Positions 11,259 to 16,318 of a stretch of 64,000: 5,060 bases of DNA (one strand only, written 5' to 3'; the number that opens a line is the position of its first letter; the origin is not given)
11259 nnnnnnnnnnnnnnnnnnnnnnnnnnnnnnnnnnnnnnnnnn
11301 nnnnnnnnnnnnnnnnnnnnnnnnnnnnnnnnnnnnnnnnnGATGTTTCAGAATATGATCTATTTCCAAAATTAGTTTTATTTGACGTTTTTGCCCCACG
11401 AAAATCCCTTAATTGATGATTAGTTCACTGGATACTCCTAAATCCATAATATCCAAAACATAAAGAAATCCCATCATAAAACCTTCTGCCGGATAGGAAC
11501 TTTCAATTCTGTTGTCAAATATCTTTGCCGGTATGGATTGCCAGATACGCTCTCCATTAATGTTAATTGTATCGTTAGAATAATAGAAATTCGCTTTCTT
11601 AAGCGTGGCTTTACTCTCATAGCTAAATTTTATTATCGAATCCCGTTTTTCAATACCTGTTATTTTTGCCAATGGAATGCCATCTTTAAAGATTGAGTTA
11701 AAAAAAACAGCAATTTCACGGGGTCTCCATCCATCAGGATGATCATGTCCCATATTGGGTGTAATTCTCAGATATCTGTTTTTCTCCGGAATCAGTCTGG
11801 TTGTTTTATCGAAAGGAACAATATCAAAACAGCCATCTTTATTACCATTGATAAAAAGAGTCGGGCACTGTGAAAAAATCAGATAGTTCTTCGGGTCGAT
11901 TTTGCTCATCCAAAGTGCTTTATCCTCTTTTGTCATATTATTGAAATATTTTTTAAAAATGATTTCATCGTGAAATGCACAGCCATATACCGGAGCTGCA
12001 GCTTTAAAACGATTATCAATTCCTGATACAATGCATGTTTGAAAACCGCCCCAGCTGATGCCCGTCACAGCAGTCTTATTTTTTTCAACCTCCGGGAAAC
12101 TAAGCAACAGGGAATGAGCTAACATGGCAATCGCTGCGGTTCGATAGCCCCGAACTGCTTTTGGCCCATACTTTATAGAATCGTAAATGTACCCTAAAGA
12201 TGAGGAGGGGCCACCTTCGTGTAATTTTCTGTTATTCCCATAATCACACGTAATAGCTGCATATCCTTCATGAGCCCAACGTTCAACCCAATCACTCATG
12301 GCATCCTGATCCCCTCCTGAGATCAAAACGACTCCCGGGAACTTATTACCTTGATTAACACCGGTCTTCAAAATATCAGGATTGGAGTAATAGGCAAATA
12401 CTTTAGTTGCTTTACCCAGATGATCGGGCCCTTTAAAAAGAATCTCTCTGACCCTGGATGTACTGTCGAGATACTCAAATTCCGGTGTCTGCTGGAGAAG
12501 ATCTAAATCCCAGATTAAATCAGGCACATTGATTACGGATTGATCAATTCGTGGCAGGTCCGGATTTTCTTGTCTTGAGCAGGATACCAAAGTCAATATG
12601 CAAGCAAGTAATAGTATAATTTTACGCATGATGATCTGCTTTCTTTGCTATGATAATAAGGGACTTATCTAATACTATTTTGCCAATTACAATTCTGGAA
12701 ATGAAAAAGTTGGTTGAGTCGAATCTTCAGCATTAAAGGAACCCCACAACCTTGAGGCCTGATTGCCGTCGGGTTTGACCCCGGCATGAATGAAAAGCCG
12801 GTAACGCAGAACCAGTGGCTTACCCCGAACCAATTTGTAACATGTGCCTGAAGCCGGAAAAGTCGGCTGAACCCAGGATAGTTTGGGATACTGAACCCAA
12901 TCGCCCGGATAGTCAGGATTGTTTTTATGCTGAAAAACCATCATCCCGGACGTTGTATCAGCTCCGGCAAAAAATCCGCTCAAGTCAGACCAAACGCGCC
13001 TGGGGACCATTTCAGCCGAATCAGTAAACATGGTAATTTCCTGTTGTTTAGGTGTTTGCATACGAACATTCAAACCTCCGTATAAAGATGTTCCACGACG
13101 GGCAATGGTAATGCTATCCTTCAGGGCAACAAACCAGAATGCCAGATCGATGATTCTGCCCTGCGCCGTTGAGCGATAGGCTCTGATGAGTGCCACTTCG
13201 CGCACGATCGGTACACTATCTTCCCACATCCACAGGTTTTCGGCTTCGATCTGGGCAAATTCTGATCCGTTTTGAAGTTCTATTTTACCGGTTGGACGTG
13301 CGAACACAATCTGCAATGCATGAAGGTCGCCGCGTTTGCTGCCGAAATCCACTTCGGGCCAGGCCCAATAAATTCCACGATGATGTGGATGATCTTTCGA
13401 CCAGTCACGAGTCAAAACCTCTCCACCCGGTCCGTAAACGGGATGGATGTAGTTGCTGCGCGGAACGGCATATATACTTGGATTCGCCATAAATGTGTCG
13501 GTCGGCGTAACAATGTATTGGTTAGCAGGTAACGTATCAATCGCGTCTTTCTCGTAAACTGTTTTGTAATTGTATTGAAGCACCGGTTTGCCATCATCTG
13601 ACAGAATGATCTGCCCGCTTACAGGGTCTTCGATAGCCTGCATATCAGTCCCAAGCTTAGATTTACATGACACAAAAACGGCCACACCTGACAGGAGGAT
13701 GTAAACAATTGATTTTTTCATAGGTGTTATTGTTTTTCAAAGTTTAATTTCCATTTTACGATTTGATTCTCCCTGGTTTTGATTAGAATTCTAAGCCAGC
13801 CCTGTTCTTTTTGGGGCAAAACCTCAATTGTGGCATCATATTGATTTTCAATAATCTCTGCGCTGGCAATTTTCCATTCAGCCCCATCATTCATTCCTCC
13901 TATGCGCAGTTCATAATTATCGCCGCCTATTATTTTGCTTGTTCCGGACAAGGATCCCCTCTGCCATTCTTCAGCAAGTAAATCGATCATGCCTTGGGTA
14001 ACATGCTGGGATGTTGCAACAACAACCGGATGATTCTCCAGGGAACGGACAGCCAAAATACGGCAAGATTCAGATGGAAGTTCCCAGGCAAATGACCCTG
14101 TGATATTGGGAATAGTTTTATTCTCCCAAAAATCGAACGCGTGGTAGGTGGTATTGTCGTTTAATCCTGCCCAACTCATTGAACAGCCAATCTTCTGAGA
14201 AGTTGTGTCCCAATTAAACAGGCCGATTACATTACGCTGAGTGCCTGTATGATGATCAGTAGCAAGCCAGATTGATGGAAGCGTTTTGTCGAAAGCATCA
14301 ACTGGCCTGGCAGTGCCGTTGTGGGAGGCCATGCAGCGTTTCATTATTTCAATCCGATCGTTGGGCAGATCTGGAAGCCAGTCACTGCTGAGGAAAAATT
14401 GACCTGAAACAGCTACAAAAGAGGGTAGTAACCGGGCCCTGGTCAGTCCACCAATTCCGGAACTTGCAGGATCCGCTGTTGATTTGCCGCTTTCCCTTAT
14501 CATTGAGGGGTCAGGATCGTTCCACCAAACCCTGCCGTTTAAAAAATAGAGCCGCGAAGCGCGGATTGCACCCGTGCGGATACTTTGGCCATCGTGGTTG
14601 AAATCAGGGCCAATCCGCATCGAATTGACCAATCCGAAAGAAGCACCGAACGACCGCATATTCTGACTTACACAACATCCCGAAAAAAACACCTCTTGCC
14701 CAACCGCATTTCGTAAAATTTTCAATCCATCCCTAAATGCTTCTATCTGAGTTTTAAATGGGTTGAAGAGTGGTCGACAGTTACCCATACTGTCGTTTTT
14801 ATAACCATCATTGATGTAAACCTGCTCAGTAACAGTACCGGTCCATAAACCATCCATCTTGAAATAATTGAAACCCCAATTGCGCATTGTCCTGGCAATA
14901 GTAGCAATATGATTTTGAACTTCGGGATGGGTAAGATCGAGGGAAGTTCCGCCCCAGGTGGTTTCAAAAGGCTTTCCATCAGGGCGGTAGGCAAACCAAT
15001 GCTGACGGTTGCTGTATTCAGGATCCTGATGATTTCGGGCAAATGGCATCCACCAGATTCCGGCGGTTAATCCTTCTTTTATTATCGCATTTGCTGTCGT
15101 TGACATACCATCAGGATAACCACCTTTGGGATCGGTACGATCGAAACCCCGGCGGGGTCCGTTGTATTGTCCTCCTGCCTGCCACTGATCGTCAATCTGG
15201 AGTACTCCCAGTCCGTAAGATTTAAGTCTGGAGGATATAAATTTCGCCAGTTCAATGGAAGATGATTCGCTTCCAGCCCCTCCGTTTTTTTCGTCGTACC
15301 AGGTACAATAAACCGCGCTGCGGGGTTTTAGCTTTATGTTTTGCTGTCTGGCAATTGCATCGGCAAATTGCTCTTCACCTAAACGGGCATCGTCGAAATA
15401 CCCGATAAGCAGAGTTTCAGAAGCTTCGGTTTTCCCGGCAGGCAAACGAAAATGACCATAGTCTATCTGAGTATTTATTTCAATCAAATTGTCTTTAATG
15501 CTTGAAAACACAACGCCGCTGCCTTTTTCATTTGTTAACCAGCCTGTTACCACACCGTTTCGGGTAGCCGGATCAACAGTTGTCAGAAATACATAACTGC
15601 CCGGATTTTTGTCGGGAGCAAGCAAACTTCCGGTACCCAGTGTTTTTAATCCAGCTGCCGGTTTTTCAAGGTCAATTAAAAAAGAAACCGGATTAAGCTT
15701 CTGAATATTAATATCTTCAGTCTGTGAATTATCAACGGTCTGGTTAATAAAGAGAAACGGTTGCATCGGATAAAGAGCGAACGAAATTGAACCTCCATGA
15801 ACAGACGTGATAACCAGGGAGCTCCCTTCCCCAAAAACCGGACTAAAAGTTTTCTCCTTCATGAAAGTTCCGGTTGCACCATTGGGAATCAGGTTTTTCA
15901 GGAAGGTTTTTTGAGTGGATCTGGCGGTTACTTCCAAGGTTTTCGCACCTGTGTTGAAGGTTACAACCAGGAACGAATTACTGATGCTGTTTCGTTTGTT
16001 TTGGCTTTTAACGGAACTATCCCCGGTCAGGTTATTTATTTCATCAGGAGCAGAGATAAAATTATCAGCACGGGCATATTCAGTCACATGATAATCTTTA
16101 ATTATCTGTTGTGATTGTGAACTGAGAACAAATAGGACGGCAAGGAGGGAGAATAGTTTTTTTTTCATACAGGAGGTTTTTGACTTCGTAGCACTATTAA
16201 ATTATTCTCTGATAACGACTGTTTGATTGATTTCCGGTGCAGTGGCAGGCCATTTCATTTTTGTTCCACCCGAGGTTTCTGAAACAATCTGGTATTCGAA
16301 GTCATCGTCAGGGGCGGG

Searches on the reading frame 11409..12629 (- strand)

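Call 13: search_protein_families(library=pfam, proteins=[window:11409-12629:-], max_evalue=0.01)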
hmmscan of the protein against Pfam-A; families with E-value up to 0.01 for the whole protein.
window:11409-12629:- (406 aa): 4 families
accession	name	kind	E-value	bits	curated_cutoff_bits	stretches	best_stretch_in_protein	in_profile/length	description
PF01738.24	DLH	-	1.5e-06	28.4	21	1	95-271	11-160/217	Dienelactone hydrolase family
PF00326.27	Peptidase_S9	-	1.8e-05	24.8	22.6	1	179-280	59-167/213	Prolyl oligopeptidase family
PF05448.18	AXE1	-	5.9e-05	22.4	21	1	74-216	66-208/321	Acetyl xylan esterase (AXE1)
PF10142.15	PhoPQ_related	-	0.0012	18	20.3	0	238-352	245-359/367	PhoPQ-activated pathogenicity-related protein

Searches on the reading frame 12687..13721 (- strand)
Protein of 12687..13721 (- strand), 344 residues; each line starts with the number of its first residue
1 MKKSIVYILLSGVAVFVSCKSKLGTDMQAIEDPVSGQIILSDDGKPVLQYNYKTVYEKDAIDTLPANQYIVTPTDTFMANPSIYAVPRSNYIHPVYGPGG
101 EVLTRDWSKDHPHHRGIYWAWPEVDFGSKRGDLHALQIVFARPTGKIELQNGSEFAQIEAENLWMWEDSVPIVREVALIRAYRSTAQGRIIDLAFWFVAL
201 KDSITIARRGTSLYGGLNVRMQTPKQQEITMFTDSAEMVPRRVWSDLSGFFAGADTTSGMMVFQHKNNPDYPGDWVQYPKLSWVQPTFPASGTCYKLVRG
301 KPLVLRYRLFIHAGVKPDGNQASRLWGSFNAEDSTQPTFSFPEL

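Call 13: search_protein_families(library=pfam, proteins=[window:12687-13721:-], max_evalue=0.01)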
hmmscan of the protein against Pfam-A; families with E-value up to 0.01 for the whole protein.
window:12687-13721:- (344 aa): 1 family
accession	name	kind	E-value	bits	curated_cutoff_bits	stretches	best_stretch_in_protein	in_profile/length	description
PF14100.11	DUF6807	-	2.8e-31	109.6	27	1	43-326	7-269/270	Family of unknown function (DUF6807)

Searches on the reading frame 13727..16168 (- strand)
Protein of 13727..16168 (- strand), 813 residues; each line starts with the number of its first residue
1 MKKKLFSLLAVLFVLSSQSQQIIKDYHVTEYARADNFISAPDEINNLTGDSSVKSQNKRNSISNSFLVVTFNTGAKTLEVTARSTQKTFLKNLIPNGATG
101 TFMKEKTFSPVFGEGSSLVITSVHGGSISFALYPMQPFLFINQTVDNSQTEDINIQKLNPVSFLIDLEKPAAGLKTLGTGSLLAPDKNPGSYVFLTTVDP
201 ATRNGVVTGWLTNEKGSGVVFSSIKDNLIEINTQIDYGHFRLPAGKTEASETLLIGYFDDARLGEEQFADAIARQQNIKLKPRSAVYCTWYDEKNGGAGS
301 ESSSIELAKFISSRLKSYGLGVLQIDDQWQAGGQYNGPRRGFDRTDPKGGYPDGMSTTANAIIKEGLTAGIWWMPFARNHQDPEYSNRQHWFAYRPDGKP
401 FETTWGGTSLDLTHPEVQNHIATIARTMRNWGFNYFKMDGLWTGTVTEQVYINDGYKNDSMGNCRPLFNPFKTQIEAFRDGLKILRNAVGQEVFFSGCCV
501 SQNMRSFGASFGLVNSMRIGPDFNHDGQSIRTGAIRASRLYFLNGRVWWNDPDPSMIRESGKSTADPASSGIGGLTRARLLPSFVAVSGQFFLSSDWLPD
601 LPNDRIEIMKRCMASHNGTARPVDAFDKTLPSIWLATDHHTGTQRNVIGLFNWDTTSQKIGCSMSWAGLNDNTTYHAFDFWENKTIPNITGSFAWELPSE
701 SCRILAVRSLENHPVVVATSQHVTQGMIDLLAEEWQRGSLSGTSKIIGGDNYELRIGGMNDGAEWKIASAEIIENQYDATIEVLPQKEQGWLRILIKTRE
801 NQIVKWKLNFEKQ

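Call 13: search_protein_families(library=pfam, proteins=[window:13727-16168:-], max_evalue=0.01)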
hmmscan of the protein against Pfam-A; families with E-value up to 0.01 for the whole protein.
window:13727-16168:- (813 aa): 3 families
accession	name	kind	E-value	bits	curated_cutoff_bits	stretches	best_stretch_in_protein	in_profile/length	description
PF02065.24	Melibiase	-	0.00045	19.7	27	1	316-439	68-190/347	Melibiase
PF17801.7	Melibiase_C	-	0.00067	20.1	22.9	1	646-705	16-69/71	Alpha galactosidase C-terminal beta sandwich domain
PF16499.11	Melibiase_2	-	0.0087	15.8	23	0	414-459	107-149/284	Alpha galactosidase A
